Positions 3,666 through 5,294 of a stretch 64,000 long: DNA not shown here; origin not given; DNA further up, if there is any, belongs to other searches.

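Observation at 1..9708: R64/PAPI-1-type type IVb pilus assembly operon in an alphaproteobacterium-like genome, without pilin or peptidase genes in cis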

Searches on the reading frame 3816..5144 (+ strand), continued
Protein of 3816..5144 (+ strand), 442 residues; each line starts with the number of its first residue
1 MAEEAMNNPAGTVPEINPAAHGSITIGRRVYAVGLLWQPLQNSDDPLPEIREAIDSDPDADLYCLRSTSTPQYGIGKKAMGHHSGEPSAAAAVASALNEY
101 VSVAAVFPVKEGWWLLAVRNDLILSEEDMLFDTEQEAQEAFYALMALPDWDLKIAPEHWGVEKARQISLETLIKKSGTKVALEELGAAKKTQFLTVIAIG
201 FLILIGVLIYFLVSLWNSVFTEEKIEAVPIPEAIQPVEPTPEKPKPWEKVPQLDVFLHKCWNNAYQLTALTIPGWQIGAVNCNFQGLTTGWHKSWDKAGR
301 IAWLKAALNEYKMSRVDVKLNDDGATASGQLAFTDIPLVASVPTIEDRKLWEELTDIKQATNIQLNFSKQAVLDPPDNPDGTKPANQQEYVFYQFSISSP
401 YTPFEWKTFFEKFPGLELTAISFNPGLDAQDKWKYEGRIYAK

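Call 35: search_protein_families(library=ncbifam, proteins=[L061:5923-6381:+, L057:11494-12027:+, L001:5437-5799:-, L001:6040-7392:+], max_evalue=1)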
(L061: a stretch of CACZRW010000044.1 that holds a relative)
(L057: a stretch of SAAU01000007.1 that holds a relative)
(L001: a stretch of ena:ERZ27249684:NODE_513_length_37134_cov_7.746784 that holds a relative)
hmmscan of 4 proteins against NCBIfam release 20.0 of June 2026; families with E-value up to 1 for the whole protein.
L061:5923-6381:+ (152 aa): 9 families
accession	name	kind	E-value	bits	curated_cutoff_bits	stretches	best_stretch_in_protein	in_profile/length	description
NF007800.0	PRK10506.1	equivalog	0.00058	19.7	158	1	4-65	6-68/163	prepilin peptidase-dependent protein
TIGR02532.1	IV_pilin_GFxxxE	domain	0.0024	17.7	16.3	1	10-28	5-23/24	prepilin-type N-terminal cleavage/methylation domain-containing protein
NF041775.1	typeIV_PilA_Myxo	equivalog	0.0032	17.5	400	1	7-137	11-141/214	type IV pilin protein PilA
NF007862.0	PRK10574.1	equivalog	0.0044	17.2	138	1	4-37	2-35/145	prepilin peptidase-dependent pilin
TIGR01708.2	typeII_sec_gspH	equivalog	0.034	14.1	80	1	6-44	1-39/169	type II secretion system minor pseudopilin GspH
NF038051.2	MamC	equivalog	0.037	14.3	100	1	21-90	12-83/97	magnetosome protein MamC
TIGR00615.1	recR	equivalog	0.084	12.3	162.55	1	9-95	8-92/196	recombination mediator RecR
TIGR03406.1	FeS_long_SufT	hypoth_equivalog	0.091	12.5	202.6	1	40-80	21-61/174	putative Fe-S cluster assembly protein SufT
NF053537.1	DhpthDcsPhtC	equivalog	0.23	10.8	200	0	89-140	168-219/232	3,4-dihydroxyphthalate decarboxylase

L057:11494-12027:+ (177 aa): 3 families
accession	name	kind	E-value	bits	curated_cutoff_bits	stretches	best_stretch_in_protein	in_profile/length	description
TIGR02532.1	IV_pilin_GFxxxE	domain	0.0053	16.6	16.3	1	10-28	5-23/24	prepilin-type N-terminal cleavage/methylation domain-containing protein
NF007800.0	PRK10506.1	equivalog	0.0053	16.6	158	1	4-58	6-60/163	prepilin peptidase-dependent protein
NF007862.0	PRK10574.1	equivalog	0.037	14.1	138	1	4-58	2-52/145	prepilin peptidase-dependent pilin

L001:5437-5799:- (120 aa): 2 families
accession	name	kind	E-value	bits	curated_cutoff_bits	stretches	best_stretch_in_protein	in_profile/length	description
TIGR02790.1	nickel_nikC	equivalog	0.0016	18.1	358.45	1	9-84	73-150/258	nickel ABC transporter permease subunit NikC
NF038244.1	pheromon_TrpTrp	equivalog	0.13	12.6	29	1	1-17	1-17/32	quorum-sensing system DWW-type pheromone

L001:6040-7392:+ (450 aa): 1 family
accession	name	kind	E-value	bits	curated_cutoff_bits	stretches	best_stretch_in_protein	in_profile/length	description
NF047351.1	lipase_YSIRK_Sa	exception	2.5e-06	26.1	650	1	2-281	7-287/704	YSIRK-targeted triacylglycerol lipase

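Call 36: search_protein_families(library=pfam, proteins=[L061:5923-6381:+, L057:11494-12027:+, L001:5437-5799:-, L001:6040-7392:+, L057:10847-11434:+, L061:7661-8209:+], max_evalue=1)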
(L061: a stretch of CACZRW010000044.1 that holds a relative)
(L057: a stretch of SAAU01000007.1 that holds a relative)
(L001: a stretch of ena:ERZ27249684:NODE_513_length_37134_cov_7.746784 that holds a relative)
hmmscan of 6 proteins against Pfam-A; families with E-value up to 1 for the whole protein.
L061:5923-6381:+ (152 aa): 2 families
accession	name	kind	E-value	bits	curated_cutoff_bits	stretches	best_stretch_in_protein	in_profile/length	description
PF08805.16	PilS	-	2.5e-07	31.3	22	1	83-150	59-136/138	PilS N terminal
PF07963.17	N_methyl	-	0.0023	17.9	21.2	1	4-27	2-25/27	Prokaryotic N-terminal methylation motif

L057:11494-12027:+ (177 aa): 2 families
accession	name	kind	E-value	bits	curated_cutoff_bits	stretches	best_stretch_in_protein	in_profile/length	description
PF05307.16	Bundlin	-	0.0014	19.3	22.3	1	101-166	75-140/151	Bundlin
PF07963.17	N_methyl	-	0.013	15.5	21.2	1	6-27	4-25/27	Prokaryotic N-terminal methylation motif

L001:5437-5799:- (120 aa): 7 families
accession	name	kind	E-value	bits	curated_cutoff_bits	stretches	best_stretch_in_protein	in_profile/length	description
PF04956.18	TrbC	-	2.8e-10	40.7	27.9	1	4-92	9-97/98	TrbC/VIRB2 pilin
PF13572.11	DUF4134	-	0.011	16.4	26.5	1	8-58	4-53/93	Domain of unknown function (DUF4134)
PF06781.17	CrgA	-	0.029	15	24.8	1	70-118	32-74/89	Cell division protein CrgA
PF05767.17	Pox_A14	-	0.035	14.7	27.7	1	2-66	8-69/93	Poxvirus virion envelope protein A14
PF12963.12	DUF3852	-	0.12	13.2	25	1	3-49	4-49/107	Protein of unknown function (DUF3852)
PF14248.12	DUF4345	-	0.23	11.9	26.5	1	5-86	2-84/119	Domain of unknown function (DUF4345)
PF25105.1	DUF7813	-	0.48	10.1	27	1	10-49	213-252/442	Family of unknown function (DUF7813)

L001:6040-7392:+ (450 aa): 0 families

L057:10847-11434:+ (195 aa): 1 family
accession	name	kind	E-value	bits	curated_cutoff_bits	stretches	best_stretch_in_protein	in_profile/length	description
PF07963.17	N_methyl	-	0.026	14.5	21.2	1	11-32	4-25/27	Prokaryotic N-terminal methylation motif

L061:7661-8209:+ (182 aa): 3 families
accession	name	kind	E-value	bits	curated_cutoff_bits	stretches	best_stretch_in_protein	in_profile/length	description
PF08805.16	PilS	-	0.00022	21.7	22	1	107-180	69-136/138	PilS N terminal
PF07963.17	N_methyl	-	0.0042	17.1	21.2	1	5-27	3-25/27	Prokaryotic N-terminal methylation motif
PF16723.11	DUF5065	-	0.075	13.6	26.8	1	14-98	2-84/156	Domain of unknown function (DUF5065)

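Call 37: find_encoding_contigs(protein=P0048, flank=10000, max_places=1)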
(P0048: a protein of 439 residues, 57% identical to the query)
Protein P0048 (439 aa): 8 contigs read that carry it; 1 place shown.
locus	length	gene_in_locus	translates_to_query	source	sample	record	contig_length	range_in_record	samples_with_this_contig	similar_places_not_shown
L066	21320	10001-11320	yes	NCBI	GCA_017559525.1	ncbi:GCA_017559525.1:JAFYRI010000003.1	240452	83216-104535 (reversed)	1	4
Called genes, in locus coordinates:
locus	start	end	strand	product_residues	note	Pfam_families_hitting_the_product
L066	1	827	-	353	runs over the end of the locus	PF21016:RlmN_N, PF04055:Radical_SAM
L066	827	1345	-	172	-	PF06776:IalB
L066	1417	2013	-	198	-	PF00881:Nitroreductase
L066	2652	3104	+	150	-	-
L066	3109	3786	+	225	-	PF00072:Response_reg, PF00486:Trans_reg_C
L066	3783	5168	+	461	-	PF00512:HisKA, PF02518:HATPase_c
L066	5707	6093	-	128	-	PF04956:TrbC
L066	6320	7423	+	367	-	-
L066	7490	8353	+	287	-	PF10671:TcpQ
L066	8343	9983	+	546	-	PF00263:Secretin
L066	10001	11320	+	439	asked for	PF06864:PAP_PilO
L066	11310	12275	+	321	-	-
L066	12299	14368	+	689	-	PF00437:T2SSE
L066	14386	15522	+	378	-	PF00482:T2SSF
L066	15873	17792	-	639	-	-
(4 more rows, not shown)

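Call 38: find_encoding_contigs(protein=P0115, flank=10000, max_places=1)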
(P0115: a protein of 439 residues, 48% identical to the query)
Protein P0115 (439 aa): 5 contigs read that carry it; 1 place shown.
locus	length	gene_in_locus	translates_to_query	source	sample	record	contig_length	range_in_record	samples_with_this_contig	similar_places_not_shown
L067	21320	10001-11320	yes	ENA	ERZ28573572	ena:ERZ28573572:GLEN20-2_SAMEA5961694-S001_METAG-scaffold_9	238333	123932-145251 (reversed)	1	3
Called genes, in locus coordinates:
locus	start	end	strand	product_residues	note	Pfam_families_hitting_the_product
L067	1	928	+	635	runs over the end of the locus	PF03772:Competence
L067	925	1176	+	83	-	-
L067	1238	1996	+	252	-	PF00121:TIM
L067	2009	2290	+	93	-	PF03840:SecG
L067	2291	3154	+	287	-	PF00793:DAHP_synth_1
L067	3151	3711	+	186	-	-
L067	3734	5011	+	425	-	PF03952:Enolase_N, PF00113:Enolase_C, PF13378:MR_MLE_C (weak)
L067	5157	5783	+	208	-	-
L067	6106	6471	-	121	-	PF04956:TrbC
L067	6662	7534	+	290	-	-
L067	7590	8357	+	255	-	PF10671:TcpQ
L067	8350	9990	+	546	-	PF00263:Secretin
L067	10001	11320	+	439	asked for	PF06864:PAP_PilO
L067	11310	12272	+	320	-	-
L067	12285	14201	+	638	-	PF00437:T2SSE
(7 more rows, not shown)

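Call 89: list_cluster_members(proteins=[P0002, P0009, P0010, P0013, P0016, P0025, P0027, P0050, P0092, P0105])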
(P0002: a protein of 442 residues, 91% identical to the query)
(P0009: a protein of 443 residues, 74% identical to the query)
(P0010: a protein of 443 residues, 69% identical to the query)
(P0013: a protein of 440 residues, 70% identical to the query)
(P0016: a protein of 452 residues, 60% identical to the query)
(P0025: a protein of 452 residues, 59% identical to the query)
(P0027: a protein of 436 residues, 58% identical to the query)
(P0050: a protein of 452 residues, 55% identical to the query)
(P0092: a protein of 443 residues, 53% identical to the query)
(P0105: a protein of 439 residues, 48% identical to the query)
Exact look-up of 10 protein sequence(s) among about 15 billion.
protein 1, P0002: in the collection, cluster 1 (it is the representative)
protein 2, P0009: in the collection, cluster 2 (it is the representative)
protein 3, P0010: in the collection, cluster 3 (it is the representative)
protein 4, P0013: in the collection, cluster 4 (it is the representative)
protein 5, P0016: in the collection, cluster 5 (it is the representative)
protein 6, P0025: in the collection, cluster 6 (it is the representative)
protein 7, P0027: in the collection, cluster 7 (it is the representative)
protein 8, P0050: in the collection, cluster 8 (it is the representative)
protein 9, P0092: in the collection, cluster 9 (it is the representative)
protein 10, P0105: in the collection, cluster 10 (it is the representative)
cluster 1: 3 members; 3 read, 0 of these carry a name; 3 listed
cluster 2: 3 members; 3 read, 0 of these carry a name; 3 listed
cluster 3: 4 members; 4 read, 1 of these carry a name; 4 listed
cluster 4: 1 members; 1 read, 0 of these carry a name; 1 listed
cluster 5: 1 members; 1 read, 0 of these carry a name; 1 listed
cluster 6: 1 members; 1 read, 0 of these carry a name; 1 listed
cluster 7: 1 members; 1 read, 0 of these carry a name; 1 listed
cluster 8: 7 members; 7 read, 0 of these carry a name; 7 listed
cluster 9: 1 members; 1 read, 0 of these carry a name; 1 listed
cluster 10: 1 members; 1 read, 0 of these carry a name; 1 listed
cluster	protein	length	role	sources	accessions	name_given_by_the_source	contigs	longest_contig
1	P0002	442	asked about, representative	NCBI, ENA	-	-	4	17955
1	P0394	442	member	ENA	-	-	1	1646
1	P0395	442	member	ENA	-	-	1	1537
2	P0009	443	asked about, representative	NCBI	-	-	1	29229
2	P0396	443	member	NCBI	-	-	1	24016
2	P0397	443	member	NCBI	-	-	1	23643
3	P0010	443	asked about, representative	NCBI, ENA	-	-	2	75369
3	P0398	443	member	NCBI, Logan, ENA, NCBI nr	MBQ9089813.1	MAG: type 4b pilus protein PilO2 [Alphaproteobacteria bacterium] | type 4b pilus protein PilO2 [Alphaproteobacteria bacterium]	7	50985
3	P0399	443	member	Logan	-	-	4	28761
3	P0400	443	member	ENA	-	-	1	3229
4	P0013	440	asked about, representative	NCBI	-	-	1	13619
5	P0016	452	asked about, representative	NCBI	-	-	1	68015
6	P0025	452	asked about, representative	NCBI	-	-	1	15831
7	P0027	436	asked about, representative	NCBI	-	-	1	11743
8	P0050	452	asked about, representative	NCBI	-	-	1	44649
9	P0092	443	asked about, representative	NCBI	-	-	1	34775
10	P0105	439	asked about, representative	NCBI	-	-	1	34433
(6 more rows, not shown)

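Call 92: search_solved_structures(query=window:3816-5144:+, max_evalue=10)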
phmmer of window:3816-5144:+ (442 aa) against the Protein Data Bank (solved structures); distinct sequences matched with E-value up to 10: 2.
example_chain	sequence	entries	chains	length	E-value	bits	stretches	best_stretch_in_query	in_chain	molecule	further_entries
3vhj_A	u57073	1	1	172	1.9e-08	36.7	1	22-176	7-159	BfpC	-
2yga_A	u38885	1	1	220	0.75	11.7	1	140-205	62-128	ATP-DEPENDENT MOLECULAR CHAPERONE HSP82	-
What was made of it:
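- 3816..5144 (+): g4: bitopic inner-membrane protein, PilO2/BfpC. The N-terminal domain matches the BfpC structure 3VHJ at 1.9e-8 (call 92).
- On Type IVb pilus (T4bP): Matches the BfpC structure at 1.9e-8 (call 92).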
